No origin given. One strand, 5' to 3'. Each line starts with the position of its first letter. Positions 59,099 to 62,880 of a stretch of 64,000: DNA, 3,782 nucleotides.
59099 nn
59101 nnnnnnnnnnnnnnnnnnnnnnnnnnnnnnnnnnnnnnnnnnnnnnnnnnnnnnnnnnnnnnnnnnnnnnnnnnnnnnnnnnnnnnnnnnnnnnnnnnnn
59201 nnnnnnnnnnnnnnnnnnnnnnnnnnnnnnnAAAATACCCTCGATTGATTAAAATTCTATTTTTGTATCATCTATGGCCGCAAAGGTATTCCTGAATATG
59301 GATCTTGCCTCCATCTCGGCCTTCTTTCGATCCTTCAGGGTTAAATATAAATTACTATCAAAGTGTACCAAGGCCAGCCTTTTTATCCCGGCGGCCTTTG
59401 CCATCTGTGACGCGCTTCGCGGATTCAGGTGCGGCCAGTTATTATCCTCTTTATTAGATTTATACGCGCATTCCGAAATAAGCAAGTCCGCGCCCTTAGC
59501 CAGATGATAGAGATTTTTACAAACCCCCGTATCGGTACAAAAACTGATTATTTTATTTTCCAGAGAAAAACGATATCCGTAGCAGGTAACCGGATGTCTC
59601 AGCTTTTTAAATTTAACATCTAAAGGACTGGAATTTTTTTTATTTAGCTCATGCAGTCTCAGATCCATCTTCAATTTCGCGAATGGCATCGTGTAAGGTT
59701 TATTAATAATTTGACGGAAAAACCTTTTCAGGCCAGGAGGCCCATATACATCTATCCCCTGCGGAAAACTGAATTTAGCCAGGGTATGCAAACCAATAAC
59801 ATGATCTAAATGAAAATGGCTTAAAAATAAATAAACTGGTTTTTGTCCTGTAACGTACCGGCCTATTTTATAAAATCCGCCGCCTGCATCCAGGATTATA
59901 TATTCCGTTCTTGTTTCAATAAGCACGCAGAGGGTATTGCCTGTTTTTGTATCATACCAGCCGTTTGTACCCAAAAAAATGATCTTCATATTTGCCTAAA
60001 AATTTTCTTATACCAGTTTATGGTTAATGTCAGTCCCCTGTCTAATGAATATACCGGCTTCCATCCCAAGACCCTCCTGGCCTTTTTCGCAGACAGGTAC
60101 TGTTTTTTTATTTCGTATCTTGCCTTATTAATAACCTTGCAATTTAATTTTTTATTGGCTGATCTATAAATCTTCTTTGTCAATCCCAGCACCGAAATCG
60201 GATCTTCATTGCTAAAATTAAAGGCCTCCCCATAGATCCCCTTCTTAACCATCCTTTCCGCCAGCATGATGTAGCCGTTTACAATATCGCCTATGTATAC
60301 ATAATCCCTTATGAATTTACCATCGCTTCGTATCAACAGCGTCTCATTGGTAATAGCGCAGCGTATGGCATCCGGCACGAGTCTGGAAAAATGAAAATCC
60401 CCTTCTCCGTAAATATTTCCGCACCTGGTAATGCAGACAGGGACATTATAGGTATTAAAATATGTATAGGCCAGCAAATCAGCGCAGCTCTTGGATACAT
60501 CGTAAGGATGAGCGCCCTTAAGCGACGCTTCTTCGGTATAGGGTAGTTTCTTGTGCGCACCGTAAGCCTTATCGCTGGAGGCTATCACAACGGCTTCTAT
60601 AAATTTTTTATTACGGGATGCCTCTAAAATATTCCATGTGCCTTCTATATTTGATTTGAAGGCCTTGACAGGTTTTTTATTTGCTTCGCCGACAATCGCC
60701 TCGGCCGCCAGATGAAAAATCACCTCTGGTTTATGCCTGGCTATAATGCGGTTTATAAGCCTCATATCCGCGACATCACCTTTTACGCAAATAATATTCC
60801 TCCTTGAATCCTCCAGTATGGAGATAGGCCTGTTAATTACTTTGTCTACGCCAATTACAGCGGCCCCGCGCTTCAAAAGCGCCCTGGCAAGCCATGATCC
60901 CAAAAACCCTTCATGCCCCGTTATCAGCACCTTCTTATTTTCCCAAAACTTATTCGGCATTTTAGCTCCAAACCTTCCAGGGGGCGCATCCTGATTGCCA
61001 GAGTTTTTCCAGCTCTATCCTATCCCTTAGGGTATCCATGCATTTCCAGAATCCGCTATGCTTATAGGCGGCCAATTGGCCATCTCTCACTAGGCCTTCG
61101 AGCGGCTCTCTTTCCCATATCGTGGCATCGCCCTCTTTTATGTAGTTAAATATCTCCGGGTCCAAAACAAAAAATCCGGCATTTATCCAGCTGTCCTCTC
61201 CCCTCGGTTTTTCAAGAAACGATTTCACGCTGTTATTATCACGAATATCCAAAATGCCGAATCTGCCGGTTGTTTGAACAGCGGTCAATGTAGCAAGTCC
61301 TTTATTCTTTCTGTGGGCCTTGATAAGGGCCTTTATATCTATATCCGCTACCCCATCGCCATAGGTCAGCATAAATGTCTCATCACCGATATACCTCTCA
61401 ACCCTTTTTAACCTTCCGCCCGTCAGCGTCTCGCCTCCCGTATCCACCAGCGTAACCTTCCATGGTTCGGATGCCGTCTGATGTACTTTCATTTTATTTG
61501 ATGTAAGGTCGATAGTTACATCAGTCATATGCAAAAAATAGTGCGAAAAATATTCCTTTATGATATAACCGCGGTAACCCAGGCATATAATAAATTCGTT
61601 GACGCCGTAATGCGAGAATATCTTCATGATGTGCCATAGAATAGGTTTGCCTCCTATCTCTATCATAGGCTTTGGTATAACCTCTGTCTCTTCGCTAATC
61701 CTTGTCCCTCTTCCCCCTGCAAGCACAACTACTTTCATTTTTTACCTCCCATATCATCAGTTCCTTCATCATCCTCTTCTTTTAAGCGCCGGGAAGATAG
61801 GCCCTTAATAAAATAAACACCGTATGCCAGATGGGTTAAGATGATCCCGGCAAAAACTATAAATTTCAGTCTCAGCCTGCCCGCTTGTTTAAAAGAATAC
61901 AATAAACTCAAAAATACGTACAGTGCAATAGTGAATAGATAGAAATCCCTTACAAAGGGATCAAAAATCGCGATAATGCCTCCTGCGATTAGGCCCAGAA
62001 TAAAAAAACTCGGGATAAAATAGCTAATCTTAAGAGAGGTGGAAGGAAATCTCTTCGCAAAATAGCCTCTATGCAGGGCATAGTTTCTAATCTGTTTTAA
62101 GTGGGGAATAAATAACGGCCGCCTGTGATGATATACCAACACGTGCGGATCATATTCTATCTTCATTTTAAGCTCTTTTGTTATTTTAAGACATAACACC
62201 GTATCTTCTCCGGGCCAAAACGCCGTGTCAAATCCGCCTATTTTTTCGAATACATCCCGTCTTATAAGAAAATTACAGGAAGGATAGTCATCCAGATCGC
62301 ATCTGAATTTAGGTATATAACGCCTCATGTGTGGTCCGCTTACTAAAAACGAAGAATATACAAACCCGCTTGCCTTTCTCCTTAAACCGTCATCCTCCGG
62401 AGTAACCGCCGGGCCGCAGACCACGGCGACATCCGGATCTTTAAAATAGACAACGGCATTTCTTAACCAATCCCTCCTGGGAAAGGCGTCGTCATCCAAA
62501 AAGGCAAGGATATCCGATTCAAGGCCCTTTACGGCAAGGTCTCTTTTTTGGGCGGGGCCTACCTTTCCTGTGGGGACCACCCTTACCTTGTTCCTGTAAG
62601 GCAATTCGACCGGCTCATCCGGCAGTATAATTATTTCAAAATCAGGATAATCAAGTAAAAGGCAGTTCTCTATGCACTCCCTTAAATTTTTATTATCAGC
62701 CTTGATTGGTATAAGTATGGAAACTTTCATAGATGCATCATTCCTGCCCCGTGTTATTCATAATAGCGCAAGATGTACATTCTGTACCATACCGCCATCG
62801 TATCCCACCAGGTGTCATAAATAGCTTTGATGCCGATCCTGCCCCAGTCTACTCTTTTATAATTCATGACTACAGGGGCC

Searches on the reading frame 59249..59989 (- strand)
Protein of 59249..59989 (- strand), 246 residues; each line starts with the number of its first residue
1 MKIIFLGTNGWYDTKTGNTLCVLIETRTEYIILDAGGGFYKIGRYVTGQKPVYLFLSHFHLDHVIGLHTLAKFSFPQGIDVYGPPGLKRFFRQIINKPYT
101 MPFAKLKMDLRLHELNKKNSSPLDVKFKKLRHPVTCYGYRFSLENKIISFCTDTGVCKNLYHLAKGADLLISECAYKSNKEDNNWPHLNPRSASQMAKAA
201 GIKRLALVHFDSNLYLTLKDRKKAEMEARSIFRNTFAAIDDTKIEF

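Call 6: search_protein_families(library=pfam, proteins=[window:59249-59989:-])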
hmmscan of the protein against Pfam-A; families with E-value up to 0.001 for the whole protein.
window:59249-59989:- (246 aa): 2 families
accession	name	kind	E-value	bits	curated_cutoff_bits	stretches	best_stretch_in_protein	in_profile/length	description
PF12706.13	Lactamase_B_2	-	8.7e-17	61.8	27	1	50-210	30-200/200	Beta-lactamase superfamily domain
PF00753.33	Lactamase_B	-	2.6e-09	37.7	22.7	1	17-72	4-65/196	Metallo-beta-lactamase superfamily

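Call 63: search_protein_families(library=ncbifam, proteins=[window:59249-59989:-], max_evalue=0.00001)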
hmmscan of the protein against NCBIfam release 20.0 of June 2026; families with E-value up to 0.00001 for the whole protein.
window:59249-59989:- (246 aa): 11 families
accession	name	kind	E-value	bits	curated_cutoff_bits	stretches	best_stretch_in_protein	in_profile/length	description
NF000801.0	PRK00055.1-3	equivalog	2.8e-37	128.4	252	2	1-146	2-157/307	ribonuclease Z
TIGR02651.1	RNase_Z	equivalog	9.6e-37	126.7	292.95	2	2-146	1-152/302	ribonuclease Z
NF000805.0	PRK00055.2-3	equivalog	7.4e-21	74.7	416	2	147-241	202-294/307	ribonuclease Z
NF041851.1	cyc_nuc_deg_phdiest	equivalog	8.2e-21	74.5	400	1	1-211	1-222/253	cyclic nucleotide-degrading phosphodiesterase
NF000800.0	PRK00055.1-1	equivalog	2.9e-20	72.5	398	2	1-146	1-155/305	ribonuclease Z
TIGR02649.1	true_RNase_BN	exception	1.1e-15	57.5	563.7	2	3-143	2-151/304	ribonuclease BN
NF000804.0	PRK00055.2-1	equivalog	1.3e-14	54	402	1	147-246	202-299/306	ribonuclease Z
NF002558.0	PRK02126.1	subfamily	1.4e-13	50.6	315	1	53-89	50-88/345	ribonuclease Z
TIGR03307.1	PhnP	equivalog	6.6e-11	42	272.25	1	19-214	37-225/249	phosphonate metabolism protein PhnP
NF041257.1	GntH_guanitoxin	equivalog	3.4e-10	39.3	333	1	1-87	13-109/374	guanitoxin biosynthesis MBL fold metallo-hydrolase GntH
TIGR02650.1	RNase_Z_T_toga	equivalog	2e-06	27.2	507.05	0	164-219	198-253/277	ribonuclease Z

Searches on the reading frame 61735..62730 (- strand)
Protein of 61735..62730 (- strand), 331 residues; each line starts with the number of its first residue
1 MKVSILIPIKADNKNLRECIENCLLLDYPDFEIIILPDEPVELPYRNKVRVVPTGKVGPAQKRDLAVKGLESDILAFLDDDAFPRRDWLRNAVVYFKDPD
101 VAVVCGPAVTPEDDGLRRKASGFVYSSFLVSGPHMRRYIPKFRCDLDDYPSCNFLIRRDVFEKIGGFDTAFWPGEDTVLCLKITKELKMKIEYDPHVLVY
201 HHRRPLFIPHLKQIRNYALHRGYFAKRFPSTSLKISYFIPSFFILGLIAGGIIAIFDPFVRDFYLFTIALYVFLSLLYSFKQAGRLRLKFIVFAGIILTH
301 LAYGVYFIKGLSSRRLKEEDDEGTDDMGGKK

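Call 7: search_protein_families(library=pfam, proteins=[window:61735-62730:-])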
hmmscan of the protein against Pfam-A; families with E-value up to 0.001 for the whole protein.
window:61735-62730:- (331 aa): 6 families
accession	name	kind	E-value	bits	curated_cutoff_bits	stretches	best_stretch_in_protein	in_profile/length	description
PF00535.33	Glycos_transf_2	-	1.1e-17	64.9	23.3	1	4-165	1-168/168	Glycosyl transferase family 2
PF13641.12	Glyco_tranf_2_3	-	6e-09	36.7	27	1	3-204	3-214/230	Glycosyltransferase like family 2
PF13632.12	Glyco_trans_2_3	-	1.4e-06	28.7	27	1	76-272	3-176/198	Glycosyl transferase family group 2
PF10111.15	Glyco_tranf_2_2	-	2.5e-05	24.4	27.3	1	57-224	67-232/276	Glycosyltransferase like family 2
PF13506.12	Glyco_transf_21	-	0.00017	21.5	21.7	1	69-168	28-121/174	Glycosyl transferase family 21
PF02709.20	Glyco_transf_7C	-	0.00024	21.1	23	1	140-195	8-66/78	N-terminal domain of galactosyltransferase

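Call 63: search_protein_families(library=ncbifam, proteins=[window:61735-62730:-], max_evalue=0.00001)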
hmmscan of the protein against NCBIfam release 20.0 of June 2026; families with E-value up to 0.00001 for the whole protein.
window:61735-62730:- (331 aa): 6 families
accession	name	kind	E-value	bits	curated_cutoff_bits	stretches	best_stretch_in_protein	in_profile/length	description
TIGR03965.1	mycofact_glyco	equivalog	3.4e-30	105.3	280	1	2-235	75-314/467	mycofactocin biosynthesis glycosyltransferase MftF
NF041875.1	EPS_EpsD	equivalog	1.2e-13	51.2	370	1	4-220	2-226/325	exopolysaccharide biosynthesis glycosyltransferase EpsD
NF041394.1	GtaseAglG_Halo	equivalog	2.6e-10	40.1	440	1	1-202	1-216/304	glucosyl-dolichyl phosphate glucuronosyltransferase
NF038299.1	EPS_HpsN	equivalog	1.2e-09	37.6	425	1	2-108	2-119/317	hormogonium polysaccharide biosynthesis glycosyltransferase HpsN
NF038302.1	EPS_HpsE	equivalog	7.1e-07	28.5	300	1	48-108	63-123/307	hormogonium polysaccharide biosynthesis glycosyltransferase HpsE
TIGR04283.1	glyco_like_mftF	equivalog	7.3e-07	29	182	1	3-191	1-177/221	TIGR04283 family arsenosugar biosynthesis glycosyltransferase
